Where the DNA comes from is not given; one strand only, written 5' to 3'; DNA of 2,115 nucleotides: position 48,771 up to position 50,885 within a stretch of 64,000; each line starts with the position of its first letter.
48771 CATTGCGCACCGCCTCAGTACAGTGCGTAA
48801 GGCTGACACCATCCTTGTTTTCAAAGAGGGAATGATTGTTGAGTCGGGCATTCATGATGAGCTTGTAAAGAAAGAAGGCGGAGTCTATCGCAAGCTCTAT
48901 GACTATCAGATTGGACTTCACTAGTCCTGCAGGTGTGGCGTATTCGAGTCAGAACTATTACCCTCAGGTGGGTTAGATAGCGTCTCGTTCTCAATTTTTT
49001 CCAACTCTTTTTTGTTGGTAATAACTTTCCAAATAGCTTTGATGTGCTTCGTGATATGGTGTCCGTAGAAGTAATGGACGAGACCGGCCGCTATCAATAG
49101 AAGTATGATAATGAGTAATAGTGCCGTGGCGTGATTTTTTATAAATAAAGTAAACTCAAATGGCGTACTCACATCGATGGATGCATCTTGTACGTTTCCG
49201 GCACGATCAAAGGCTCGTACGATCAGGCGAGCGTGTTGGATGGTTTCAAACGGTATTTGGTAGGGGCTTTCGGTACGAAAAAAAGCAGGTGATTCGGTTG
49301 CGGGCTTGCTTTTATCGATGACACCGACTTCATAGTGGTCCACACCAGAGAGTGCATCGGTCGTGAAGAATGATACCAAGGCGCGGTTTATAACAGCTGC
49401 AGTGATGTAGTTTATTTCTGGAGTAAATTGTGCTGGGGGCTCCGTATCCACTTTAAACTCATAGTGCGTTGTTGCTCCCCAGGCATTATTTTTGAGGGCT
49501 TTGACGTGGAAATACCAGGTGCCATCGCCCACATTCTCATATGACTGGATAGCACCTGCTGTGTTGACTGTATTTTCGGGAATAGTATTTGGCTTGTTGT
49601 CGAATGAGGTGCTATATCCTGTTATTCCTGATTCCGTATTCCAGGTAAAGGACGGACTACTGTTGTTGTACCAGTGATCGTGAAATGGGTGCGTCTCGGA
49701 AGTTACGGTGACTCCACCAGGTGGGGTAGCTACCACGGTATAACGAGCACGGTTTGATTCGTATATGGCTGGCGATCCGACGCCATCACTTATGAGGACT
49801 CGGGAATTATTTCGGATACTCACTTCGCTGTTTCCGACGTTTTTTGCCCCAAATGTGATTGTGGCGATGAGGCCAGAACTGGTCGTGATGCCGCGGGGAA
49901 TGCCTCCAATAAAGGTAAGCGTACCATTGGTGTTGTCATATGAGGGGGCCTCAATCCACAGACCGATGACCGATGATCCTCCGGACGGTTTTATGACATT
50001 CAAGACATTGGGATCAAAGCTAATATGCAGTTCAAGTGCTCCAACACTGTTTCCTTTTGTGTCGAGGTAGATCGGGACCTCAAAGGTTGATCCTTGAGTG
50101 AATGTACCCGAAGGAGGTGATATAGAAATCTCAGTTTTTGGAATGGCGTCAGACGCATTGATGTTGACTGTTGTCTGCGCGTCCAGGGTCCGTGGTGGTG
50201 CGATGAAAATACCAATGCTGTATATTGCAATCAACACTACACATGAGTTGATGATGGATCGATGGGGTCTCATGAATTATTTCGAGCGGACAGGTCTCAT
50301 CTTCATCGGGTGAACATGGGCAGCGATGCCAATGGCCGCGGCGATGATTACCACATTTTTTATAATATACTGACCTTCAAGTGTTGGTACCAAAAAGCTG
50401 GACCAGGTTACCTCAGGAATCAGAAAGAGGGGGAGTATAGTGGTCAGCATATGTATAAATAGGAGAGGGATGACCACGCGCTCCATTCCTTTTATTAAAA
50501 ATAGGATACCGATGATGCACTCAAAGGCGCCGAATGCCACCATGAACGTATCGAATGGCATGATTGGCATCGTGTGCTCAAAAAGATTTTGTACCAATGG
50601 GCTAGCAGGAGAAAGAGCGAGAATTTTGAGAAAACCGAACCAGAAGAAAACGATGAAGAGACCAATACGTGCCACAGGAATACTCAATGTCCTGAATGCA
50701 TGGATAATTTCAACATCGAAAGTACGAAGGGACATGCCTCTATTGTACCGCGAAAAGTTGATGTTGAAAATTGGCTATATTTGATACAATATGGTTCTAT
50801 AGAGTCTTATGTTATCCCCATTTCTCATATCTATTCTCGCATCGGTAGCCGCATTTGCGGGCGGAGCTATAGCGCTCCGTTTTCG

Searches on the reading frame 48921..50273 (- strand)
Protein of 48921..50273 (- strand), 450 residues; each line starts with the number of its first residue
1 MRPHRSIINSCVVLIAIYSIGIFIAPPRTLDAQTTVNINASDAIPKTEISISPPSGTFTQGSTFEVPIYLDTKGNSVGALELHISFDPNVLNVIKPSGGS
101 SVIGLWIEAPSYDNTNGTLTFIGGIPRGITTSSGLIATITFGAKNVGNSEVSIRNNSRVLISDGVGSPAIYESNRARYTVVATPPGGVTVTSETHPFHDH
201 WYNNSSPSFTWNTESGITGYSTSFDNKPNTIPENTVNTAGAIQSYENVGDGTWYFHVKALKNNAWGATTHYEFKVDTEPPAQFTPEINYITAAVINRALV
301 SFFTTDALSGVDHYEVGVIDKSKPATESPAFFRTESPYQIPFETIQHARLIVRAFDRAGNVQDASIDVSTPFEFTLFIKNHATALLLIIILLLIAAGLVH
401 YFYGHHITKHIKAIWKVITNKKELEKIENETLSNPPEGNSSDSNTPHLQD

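Call 6: search_protein_families(library=pfam, proteins=[window:48921-50273:-], max_evalue=0.01)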
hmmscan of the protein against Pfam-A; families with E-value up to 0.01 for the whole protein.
window:48921-50273:- (450 aa): 1 family
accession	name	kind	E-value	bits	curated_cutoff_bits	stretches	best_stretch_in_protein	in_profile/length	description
PF00963.24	Cohesin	-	3.4e-11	43.9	24.1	1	54-163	8-122/139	Cohesin domain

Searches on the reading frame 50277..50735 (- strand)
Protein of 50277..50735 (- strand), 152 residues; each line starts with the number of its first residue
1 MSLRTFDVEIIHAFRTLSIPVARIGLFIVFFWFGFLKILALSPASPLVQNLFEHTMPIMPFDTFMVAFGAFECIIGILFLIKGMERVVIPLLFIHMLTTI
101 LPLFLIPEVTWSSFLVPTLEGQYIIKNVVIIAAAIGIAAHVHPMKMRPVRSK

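Call 6: search_protein_families(library=pfam, proteins=[window:50277-50735:-], max_evalue=0.01)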
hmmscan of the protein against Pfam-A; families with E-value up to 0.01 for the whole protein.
window:50277-50735:- (152 aa): 1 family
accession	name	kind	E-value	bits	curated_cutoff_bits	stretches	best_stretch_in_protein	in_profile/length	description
PF04224.18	DUF417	-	0.00022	21.3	27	0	8-40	4-36/175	Protein of unknown function, DUF417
